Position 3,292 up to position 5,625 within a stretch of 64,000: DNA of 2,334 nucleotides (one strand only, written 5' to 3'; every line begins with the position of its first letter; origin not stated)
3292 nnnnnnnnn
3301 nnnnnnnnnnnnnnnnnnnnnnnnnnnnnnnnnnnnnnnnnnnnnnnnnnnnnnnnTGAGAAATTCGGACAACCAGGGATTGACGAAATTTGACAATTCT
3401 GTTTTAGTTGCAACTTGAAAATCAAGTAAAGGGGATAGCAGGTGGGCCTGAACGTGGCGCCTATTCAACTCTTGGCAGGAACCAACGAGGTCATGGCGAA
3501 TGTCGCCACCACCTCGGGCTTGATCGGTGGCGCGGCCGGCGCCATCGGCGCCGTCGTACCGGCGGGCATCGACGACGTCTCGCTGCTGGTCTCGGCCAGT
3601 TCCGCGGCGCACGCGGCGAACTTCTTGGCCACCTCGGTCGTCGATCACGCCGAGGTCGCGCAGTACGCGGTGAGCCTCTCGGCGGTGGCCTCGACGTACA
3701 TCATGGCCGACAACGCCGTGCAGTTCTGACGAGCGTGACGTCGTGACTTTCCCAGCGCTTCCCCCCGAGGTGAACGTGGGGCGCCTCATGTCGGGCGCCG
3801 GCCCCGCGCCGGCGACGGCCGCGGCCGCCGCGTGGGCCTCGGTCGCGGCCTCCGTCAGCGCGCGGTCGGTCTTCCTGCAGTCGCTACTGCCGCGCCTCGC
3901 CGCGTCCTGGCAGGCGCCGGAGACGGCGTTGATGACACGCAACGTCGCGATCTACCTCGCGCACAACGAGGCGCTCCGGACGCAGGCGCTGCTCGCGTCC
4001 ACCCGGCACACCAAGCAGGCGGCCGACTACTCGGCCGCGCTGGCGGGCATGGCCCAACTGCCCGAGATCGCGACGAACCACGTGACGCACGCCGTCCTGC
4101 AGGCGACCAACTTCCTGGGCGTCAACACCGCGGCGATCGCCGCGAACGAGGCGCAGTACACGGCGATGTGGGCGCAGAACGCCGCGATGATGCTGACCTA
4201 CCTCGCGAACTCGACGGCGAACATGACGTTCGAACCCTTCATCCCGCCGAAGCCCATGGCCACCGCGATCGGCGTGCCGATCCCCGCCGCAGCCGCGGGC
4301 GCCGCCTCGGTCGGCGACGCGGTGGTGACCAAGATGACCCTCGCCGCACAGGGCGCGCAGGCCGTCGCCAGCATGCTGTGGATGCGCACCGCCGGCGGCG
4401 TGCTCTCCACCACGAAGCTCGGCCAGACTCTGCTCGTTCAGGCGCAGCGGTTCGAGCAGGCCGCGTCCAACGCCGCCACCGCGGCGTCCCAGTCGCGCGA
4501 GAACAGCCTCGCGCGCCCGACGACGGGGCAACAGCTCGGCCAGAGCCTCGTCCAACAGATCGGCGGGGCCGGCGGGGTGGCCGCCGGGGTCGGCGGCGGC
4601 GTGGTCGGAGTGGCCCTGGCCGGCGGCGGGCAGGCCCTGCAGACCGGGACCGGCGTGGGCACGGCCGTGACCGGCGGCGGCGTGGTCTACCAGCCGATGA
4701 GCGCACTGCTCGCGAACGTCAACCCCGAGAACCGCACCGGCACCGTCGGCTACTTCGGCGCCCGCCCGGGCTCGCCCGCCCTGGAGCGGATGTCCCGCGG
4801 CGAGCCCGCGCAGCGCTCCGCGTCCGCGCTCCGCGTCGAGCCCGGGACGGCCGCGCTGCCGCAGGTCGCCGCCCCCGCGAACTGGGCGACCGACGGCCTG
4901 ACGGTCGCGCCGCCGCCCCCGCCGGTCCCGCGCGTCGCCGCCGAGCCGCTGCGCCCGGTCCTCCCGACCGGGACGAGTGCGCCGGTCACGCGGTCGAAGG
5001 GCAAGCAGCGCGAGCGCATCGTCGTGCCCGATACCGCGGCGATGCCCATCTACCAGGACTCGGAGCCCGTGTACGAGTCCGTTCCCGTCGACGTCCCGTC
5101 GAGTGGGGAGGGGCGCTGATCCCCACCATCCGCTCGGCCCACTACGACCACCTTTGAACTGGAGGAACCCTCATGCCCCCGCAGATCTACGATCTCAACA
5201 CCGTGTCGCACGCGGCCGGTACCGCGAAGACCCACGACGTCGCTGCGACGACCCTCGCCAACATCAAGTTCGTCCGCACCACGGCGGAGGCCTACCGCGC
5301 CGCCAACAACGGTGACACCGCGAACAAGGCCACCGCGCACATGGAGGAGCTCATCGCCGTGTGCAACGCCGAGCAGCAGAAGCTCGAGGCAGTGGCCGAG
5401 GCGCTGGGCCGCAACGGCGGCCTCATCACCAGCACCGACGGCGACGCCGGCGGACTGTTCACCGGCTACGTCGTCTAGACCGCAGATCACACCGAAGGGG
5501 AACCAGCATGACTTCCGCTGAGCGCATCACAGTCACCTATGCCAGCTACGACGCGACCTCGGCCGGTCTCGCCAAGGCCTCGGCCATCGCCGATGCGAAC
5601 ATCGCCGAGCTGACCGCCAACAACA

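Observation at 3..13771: ESX locus in ESX-2-like gene order, without eccA and with a pseudo-protease mycosin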

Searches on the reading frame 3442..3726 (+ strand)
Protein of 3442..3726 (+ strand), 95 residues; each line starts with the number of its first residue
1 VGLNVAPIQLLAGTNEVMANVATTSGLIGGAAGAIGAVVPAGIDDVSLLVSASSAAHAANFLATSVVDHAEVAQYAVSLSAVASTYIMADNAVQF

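Call 12: search_protein_families(library=pfam, proteins=[window:3442-3726:+], max_evalue=0.01)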
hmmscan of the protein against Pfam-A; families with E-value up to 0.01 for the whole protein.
window:3442-3726:+ (95 aa): 1 family
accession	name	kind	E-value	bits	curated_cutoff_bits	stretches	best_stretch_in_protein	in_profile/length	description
PF00934.25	PE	-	4.4e-10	40.1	22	1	3-92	1-90/91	PE family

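Call 13: search_protein_families(library=ncbifam, proteins=[window:3442-3726:+], max_evalue=0.01)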
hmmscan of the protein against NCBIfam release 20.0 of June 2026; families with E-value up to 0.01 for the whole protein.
window:3442-3726:+ (95 aa): 0 families

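Call 15: find_encoding_contigs(protein=window:3442-3726:+, flank=10000, max_places=6)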
Protein seq(95 aa) (95 aa): 15 contigs read that carry it; 6 places shown.
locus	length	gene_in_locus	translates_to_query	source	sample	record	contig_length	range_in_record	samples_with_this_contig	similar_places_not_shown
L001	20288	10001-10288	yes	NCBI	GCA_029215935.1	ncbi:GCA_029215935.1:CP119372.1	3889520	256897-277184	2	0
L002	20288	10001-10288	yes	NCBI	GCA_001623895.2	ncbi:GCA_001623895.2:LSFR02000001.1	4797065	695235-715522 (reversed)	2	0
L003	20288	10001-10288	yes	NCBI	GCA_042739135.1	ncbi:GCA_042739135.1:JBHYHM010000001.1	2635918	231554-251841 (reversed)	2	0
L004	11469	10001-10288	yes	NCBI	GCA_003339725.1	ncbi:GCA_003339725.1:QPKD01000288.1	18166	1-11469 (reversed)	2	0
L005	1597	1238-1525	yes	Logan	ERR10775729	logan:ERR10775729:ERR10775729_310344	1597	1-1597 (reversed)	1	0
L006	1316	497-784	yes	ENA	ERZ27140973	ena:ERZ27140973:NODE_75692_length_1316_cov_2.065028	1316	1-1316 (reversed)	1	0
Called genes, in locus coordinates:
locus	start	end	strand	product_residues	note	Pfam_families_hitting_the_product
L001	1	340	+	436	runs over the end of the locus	PF12802:MarR_2 (weak), PF00480:ROK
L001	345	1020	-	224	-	PF24092:DUF7373_C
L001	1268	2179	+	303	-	PF18646:DUF5632 (weak), PF27215:EspK_C (weak)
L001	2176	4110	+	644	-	PF21545:T7SS_EccA1_N, PF00004:AAA, PF17866:AAA_lid_6 (weak)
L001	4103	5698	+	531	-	PF05108:T7SS_ESX1_EccB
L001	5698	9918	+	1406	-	PF13191:AAA_16 (faint), PF01580:FtsK_SpoIIIE, PF00910:RNA_helicase (faint), PF05729:NACHT (faint), PF13401:AAA_22 (faint), PF01580:FtsK_SpoIIIE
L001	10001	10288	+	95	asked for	PF00934:PE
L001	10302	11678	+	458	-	PF00823:PPE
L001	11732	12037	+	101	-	-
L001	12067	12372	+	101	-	-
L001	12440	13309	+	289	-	PF14011:ESX-1_EspG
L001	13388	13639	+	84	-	-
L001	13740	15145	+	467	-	-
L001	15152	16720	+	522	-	PF08817:YukD, PF19053:EccD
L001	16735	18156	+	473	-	PF00082:Peptidase_S8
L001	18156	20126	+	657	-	PF11203:EccE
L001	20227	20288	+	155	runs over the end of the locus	-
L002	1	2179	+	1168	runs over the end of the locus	-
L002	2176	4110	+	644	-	PF21545:T7SS_EccA1_N, PF00004:AAA, PF17866:AAA_lid_6 (weak)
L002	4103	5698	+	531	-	PF05108:T7SS_ESX1_EccB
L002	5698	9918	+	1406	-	PF13191:AAA_16 (faint), PF01580:FtsK_SpoIIIE, PF00910:RNA_helicase (faint), PF05729:NACHT (faint), PF13401:AAA_22 (faint), PF01580:FtsK_SpoIIIE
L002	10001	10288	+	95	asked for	PF00934:PE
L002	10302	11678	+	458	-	PF00823:PPE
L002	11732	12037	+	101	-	-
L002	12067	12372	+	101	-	-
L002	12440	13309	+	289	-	PF14011:ESX-1_EspG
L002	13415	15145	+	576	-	-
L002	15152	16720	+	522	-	PF08817:YukD, PF19053:EccD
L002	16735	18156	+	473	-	PF00082:Peptidase_S8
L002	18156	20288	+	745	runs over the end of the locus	-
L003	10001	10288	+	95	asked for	PF00934:PE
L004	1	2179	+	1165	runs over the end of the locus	-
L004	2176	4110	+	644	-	PF21545:T7SS_EccA1_N, PF00004:AAA, PF17866:AAA_lid_6 (weak)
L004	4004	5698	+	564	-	PF05108:T7SS_ESX1_EccB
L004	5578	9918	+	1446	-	PF13191:AAA_16 (faint), PF01580:FtsK_SpoIIIE, PF05729:NACHT (faint), PF13401:AAA_22 (faint), PF00910:RNA_helicase (faint), PF01580:FtsK_SpoIIIE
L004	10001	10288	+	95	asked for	PF00934:PE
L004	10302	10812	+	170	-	PF00823:PPE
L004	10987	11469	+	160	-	?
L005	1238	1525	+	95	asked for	PF00934:PE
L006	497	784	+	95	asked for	PF00934:PE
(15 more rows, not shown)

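Call 39: search_protein_families(library=pfam, proteins=[L002:2-2176:+], max_evalue=0.0001)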
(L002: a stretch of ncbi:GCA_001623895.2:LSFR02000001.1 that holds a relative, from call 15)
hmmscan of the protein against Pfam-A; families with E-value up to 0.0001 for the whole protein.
L002:2-2176:+ (725 aa): 1 family
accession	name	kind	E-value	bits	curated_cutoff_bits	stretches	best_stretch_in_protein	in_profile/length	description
PF18646.6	DUF5632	-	1.3e-05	25.5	25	1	470-510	19-57/81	Family of unknown function (DUF5632)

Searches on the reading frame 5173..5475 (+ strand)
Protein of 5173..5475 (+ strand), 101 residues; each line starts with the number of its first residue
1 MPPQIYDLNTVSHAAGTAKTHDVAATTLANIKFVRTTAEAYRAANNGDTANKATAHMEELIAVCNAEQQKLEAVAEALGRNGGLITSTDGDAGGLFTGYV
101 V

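Call 12: search_protein_families(library=pfam, proteins=[window:5173-5475:+], max_evalue=0.01)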
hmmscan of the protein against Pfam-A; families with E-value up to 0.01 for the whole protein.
window:5173-5475:+ (101 aa): 0 families

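Call 13: search_protein_families(library=ncbifam, proteins=[window:5173-5475:+], max_evalue=0.01)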
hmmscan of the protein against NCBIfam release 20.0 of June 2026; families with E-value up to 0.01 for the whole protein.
window:5173-5475:+ (101 aa): 0 families

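Call 26: search_protein_families(library=pfam, proteins=[window:5173-5475:+], max_evalue=1)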
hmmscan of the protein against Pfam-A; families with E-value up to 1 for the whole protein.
window:5173-5475:+ (101 aa): 1 family
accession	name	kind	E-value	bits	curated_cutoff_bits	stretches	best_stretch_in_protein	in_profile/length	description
PF04871.18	Uso1_p115_C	-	0.15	12.8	28.4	1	24-93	41-112/121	Uso1 / p115 like vesicle tethering protein, C terminal region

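Call 47: list_cluster_members(proteins=[window:10131-11549:+, window:5173-5475:+, window:5508-5810:+, window:8548-10113:+])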
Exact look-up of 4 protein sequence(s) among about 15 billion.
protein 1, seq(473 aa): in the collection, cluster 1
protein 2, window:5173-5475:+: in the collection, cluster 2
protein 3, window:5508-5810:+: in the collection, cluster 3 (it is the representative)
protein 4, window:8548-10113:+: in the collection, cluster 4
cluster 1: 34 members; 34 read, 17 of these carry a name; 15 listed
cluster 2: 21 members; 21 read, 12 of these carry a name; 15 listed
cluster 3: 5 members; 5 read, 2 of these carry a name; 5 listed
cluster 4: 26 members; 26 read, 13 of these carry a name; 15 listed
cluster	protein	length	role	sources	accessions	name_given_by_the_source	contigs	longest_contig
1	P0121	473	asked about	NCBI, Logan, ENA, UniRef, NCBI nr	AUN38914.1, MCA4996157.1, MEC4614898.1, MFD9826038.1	type VII secretion-associated serine protease mycosin [Tsukamurella tyrosinosolvens] | Membrane-anchored mycosin MYCP n=1 Tax=Tsukamurella tyrosinosolvens TaxID=57704 ...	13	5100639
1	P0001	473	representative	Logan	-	-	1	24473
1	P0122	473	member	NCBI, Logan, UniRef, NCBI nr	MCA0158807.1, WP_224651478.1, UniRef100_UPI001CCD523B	type VII secretion-associated serine protease mycosin [Tsukamurella sp. M9C] | type VII secretion-associated serine protease mycosin n=1 Tax=unclassified Tsukamurella ...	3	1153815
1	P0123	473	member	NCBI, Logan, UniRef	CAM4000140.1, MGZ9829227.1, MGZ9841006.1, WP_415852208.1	type VII secretion-associated serine protease mycosin [Tsukamurella ocularis] | type VII secretion-associated serine protease mycosin n=1 Tax=Tsukamurella ocularis ...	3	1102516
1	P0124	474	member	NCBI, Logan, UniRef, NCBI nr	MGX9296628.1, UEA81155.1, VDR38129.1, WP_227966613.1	type VII secretion-associated serine protease mycosin [Tsukamurella paurometabola] | Cell wall-associated protease n=1 Tax=Tsukamurella paurometabola TaxID=2061 ...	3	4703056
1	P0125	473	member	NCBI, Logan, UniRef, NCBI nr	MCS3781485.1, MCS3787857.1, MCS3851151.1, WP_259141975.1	type VII secretion-associated serine protease mycosin [Tsukamurella ocularis] | type VII secretion-associated serine protease mycosin n=1 Tax=Tsukamurella ocularis ...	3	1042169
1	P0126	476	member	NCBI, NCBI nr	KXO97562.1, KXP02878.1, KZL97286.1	hypothetical protein AXK58_04830 [Tsukamurella tyrosinosolvens]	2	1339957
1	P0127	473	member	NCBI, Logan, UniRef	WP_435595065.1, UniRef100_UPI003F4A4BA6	type VII secretion-associated serine protease mycosin [Tsukamurella tyrosinosolvens] | type VII secretion-associated serine protease mycosin n=1 Tax=Tsukamurella ...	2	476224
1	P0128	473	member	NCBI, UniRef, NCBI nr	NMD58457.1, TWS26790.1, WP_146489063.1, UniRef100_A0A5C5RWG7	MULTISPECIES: type VII secretion-associated serine protease mycosin [Tsukamurella] | Type VII secretion-associated serine protease mycosin n=2 Tax=Tsukamurella TaxID=2060 ...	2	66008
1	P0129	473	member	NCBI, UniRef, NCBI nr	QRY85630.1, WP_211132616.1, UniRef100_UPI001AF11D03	type VII secretion-associated serine protease mycosin [Tsukamurella tyrosinosolvens] | type VII secretion-associated serine protease mycosin n=1 Tax=Tsukamurella ...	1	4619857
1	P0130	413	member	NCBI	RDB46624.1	type VII secretion-associated serine protease, partial [Tsukamurella tyrosinosolvens]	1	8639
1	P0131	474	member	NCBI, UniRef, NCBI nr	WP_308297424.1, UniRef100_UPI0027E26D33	type VII secretion-associated serine protease mycosin [Tsukamurella paurometabola] | type VII secretion-associated serine protease mycosin n=1 Tax=Tsukamurella paurometabola ...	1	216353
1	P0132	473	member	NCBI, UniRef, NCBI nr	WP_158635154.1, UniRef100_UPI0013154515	type VII secretion-associated serine protease mycosin [Tsukamurella asaccharolytica] | type VII secretion-associated serine protease mycosin n=1 Tax=Tsukamurella ...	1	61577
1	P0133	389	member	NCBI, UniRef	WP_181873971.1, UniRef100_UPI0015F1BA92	S8 family serine peptidase, partial [Tsukamurella tyrosinosolvens] | S8 family serine peptidase n=1 Tax=Tsukamurella tyrosinosolvens TaxID=57704 ...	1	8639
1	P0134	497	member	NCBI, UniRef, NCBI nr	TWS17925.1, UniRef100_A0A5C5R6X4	type VII secretion-associated serine protease mycosin [Tsukamurella asaccharolytica] | Type VII secretion-associated serine protease mycosin n=1 Tax=Tsukamurella ...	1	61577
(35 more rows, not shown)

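Call 71: search_solved_structures(query=A3, max_evalue=1)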
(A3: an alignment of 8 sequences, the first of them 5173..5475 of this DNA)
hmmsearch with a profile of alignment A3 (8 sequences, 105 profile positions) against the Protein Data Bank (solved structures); distinct sequences matched with E-value up to 1: 35.
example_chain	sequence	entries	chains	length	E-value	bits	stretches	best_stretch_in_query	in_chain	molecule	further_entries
6j19_B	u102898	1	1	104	1.1e-06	31.9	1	7-101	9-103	ESAT-6-like protein EsxB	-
1wa8_A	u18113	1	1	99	1.2e-06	31.7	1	9-101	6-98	ESAT-6 LIKE PROTEIN ESXB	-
3fav_A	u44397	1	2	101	1.4e-06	31.5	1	8-101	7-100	ESAT-6-like protein esxB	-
4i0x_A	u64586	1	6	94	0.0015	21.8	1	22-99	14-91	ESAT-6-like protein MAB_3112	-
7wxz_A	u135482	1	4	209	0.0045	20.2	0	55-86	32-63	Spike protein S2'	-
7zr2_A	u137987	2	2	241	0.0058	19.9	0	53-87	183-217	Spike protein S2',Chimeric protein mimic of SARS-CoV-2 Spike HR1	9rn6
5zhy_A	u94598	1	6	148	0.013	18.7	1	28-86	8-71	Spike glycoprotein, Spike glycoprotein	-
5zvm_A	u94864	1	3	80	0.023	18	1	55-86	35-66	Spike glycoprotein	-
2bez_C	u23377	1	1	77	0.024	17.9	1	55-86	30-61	Spike glycoprotein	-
5zuv_A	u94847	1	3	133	0.024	17.9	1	28-86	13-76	Spike glycoprotein,Spike glycoprotein,inhibitor EK1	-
4lws_A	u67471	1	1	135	0.027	17.8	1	7-99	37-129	Uncharacterized protein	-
3zbh_A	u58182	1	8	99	0.036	17.4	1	29-96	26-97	ESXA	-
4j41_A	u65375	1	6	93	0.04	17.2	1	20-90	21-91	secreted protein EsxB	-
5yl9_A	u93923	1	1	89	0.04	17.2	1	28-86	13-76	Spike glycoprotein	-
4j7j_A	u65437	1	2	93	0.06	16.6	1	20-90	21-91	secreted protein EsxB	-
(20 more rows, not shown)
